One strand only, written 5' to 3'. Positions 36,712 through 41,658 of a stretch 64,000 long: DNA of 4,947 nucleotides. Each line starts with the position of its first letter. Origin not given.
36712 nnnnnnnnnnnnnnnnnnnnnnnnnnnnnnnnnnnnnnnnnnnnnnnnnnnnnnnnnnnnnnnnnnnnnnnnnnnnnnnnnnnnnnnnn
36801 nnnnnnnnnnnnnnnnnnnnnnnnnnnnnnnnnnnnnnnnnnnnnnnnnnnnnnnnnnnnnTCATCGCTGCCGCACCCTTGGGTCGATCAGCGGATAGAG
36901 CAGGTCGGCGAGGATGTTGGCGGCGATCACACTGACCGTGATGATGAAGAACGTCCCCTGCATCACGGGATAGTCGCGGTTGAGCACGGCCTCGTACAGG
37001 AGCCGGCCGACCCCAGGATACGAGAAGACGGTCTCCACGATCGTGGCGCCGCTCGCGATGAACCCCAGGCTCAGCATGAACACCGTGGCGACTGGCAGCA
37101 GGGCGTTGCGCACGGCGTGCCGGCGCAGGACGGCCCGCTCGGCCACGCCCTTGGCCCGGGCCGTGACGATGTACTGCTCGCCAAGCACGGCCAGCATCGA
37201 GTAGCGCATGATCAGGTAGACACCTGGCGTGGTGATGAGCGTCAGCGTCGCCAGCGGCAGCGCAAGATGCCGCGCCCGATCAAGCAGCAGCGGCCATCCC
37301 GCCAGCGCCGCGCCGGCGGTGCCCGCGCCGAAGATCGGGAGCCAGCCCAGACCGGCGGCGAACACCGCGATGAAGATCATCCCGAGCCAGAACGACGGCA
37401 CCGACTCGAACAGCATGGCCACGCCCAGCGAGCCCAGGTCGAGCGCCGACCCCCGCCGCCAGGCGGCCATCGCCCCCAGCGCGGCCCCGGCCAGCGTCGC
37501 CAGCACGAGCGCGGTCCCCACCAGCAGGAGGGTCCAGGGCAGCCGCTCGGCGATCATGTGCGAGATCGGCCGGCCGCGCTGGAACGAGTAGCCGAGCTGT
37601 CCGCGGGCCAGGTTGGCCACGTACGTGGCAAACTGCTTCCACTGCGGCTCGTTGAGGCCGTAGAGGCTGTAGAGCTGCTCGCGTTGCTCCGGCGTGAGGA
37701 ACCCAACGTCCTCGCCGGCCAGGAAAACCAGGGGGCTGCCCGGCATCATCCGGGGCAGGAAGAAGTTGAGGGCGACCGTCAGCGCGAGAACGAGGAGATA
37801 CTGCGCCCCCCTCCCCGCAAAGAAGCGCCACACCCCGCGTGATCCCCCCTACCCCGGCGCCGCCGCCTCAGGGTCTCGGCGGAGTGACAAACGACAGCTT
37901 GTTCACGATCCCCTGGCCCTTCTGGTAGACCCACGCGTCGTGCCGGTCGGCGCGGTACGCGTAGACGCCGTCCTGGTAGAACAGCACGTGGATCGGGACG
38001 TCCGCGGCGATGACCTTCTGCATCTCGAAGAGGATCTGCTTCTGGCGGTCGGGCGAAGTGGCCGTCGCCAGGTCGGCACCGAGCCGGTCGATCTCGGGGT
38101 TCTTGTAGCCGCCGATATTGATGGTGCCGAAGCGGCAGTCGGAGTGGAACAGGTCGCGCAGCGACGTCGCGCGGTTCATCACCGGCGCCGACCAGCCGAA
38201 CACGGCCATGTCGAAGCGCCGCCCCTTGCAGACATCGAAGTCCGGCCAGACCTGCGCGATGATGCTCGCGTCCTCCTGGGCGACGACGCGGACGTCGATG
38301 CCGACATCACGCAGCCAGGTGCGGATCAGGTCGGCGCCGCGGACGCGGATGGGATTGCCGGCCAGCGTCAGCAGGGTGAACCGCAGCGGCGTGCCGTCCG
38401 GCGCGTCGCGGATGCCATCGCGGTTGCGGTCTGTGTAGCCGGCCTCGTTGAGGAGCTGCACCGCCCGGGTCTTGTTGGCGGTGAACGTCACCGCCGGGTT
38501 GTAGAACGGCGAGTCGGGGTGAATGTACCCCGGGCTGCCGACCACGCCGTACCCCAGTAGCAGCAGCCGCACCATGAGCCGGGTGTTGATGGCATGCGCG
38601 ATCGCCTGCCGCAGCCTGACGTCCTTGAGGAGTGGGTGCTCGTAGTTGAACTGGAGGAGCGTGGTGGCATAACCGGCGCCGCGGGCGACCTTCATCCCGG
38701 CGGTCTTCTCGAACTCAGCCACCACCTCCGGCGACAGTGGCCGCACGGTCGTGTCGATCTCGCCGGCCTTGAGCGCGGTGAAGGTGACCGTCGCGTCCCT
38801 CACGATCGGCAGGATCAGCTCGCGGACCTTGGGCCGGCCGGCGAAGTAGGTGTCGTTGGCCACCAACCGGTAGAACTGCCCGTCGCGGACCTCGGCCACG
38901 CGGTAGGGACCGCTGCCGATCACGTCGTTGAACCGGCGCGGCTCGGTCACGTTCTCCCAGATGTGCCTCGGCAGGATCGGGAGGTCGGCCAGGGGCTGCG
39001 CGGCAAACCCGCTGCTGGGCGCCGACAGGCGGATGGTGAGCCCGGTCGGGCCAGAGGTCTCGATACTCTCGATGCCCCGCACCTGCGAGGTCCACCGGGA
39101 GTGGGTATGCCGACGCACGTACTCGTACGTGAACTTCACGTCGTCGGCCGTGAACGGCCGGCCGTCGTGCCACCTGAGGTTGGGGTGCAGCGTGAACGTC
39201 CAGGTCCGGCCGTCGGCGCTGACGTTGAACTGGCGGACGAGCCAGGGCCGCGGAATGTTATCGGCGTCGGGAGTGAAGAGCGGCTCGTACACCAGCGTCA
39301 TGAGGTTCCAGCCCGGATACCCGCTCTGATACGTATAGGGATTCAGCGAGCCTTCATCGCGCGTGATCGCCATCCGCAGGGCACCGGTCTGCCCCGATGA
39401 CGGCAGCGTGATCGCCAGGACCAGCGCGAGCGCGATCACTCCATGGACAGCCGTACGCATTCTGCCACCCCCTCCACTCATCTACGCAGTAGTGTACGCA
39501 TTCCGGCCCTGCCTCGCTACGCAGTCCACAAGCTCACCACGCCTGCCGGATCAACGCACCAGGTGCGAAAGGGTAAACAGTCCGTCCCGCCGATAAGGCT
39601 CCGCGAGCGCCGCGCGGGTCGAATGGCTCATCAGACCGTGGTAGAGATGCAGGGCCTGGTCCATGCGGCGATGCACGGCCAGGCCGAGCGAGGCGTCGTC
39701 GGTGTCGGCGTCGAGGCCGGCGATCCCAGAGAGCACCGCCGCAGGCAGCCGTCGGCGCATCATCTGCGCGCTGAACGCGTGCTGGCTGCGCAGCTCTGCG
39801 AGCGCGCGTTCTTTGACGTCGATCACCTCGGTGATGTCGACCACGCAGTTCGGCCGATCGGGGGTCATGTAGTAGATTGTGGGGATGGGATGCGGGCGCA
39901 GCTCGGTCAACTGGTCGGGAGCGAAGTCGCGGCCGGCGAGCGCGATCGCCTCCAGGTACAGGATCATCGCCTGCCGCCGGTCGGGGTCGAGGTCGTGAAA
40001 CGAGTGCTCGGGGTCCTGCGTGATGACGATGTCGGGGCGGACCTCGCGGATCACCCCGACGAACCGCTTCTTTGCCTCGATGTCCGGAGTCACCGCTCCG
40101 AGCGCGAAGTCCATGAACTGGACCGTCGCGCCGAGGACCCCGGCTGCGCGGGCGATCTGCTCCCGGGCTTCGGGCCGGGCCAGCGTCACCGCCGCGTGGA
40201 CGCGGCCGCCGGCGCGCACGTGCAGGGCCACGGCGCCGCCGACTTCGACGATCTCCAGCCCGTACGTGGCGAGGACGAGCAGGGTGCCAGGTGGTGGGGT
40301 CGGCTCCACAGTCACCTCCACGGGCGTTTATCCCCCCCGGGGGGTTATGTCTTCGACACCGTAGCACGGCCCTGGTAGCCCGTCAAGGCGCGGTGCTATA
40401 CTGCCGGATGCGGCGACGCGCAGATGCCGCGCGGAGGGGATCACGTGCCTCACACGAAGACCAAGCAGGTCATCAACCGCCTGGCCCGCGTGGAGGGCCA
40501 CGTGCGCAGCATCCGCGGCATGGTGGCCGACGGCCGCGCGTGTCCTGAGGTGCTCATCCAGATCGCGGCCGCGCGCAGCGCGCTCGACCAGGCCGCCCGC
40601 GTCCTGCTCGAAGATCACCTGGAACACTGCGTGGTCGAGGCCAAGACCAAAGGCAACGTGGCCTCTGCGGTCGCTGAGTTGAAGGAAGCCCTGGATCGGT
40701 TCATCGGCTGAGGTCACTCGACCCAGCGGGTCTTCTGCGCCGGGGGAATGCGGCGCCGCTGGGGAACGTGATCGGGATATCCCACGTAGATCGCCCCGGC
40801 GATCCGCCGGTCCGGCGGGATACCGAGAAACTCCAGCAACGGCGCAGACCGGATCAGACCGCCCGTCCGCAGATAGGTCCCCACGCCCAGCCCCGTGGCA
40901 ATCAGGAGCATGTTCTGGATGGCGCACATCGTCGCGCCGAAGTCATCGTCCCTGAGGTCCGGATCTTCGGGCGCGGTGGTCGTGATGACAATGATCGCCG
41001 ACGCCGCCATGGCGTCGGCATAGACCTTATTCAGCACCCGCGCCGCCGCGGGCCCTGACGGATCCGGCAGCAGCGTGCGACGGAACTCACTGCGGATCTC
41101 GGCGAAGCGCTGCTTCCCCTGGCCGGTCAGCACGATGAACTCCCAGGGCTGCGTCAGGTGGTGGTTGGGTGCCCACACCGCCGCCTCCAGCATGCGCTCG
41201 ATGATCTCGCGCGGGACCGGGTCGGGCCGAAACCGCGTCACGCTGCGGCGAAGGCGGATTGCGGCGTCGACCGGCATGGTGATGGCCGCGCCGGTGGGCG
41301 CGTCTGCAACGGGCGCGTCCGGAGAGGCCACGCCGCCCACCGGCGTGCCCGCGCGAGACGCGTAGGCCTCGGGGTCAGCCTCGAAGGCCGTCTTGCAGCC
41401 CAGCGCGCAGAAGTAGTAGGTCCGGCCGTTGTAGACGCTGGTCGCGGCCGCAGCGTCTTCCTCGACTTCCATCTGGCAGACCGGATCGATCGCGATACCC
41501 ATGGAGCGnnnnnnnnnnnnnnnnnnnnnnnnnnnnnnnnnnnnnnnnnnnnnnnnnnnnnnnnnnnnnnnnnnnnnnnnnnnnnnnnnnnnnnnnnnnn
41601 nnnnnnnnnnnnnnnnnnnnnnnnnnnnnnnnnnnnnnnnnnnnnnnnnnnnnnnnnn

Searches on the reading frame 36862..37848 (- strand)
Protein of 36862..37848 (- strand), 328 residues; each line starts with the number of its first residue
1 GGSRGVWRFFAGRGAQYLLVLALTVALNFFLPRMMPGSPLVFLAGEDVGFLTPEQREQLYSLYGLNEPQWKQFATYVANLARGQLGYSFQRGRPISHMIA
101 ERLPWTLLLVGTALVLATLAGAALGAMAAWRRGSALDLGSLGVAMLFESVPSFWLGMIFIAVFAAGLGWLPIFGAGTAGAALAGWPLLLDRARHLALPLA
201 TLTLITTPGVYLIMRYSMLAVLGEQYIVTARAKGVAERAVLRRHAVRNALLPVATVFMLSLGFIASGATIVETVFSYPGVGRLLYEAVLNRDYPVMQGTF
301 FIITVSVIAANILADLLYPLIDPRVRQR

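Call 35: search_protein_families(library=pfam, proteins=[window:36862-37848:-], max_evalue=0.001)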
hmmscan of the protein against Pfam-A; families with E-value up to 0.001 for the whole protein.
window:36862-37848:- (328 aa): 2 families
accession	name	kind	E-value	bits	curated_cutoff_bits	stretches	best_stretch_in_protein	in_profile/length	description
PF00528.27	BPD_transp_1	-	6.1e-40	137.3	26.4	1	121-327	1-184/184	Binding-protein-dependent transport system inner membrane component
PF19300.4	BPD_transp_1_N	-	4.3e-06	27.3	23.8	1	8-109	3-113/114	Binding-prot-dependent transport system membrane comp, N-term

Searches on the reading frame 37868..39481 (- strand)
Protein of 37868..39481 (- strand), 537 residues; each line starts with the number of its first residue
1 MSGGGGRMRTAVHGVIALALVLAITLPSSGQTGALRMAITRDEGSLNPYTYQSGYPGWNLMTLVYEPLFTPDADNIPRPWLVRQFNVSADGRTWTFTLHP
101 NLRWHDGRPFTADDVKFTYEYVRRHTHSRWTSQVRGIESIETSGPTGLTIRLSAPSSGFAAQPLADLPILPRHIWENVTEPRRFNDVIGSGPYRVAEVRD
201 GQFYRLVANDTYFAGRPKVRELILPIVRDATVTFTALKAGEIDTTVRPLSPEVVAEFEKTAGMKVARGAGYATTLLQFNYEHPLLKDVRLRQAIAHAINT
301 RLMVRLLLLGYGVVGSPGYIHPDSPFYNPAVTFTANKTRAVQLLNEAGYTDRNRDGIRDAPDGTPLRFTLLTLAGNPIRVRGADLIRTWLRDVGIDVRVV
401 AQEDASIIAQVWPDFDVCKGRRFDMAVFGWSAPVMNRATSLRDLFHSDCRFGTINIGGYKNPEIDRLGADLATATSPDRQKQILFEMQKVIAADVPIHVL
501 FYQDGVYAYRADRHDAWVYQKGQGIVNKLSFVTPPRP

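Call 35: search_protein_families(library=pfam, proteins=[window:37868-39481:-], max_evalue=0.001)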
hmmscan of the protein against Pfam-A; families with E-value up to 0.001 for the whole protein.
window:37868-39481:- (537 aa): 1 family
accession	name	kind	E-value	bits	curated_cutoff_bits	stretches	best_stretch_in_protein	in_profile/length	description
PF00496.27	SBP_bac_5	-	1.2e-76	258.6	32.4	1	77-447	2-363/368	Bacterial extracellular solute-binding proteins, family 5 Middle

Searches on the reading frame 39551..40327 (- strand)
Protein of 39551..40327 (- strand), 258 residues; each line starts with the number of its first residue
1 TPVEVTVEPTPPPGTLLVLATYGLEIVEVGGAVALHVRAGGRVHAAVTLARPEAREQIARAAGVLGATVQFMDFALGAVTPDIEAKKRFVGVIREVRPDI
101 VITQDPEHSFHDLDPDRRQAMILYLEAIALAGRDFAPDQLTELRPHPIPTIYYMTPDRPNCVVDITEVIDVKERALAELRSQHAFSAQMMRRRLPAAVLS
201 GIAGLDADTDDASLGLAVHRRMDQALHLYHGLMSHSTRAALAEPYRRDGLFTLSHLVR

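Call 35: search_protein_families(library=pfam, proteins=[window:39551-40327:-], max_evalue=0.001)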
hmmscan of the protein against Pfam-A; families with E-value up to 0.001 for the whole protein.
window:39551-40327:- (258 aa): 1 family
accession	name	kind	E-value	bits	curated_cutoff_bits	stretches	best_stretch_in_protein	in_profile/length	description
PF02585.22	PIG-L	-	0.0004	21.3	28.2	1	55-109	56-113/129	GlcNAc-PI de-N-acetylase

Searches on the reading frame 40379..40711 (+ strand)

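Call 35: search_protein_families(library=pfam, proteins=[window:40379-40711:+], max_evalue=0.001)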
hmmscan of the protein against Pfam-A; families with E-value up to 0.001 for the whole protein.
window:40379-40711:+ (110 aa): 1 family
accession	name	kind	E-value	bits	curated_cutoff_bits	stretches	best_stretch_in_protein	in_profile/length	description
PF02583.22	Trns_repr_metal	-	5.5e-27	94.4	22.8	1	28-106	2-77/78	Metal-sensitive transcriptional repressor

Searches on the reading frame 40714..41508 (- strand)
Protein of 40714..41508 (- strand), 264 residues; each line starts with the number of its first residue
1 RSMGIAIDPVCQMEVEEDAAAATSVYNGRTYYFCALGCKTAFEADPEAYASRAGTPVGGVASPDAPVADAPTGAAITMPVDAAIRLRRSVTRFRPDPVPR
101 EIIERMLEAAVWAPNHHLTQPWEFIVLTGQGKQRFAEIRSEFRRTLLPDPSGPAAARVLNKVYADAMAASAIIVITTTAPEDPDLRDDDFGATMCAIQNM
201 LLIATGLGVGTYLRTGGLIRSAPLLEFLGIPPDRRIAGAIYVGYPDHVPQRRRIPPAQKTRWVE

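Call 35: search_protein_families(library=pfam, proteins=[window:40714-41508:-], max_evalue=0.001)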
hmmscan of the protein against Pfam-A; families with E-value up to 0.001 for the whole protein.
window:40714-41508:- (264 aa): 2 families
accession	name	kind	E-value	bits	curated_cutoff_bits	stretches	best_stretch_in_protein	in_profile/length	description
PF00881.29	Nitroreductase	-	1.6e-28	100.4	23.5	1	84-244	1-167/167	Nitroreductase family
PF04945.19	YHS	-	3.3e-15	56.3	30.3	1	7-52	2-46/47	YHS domain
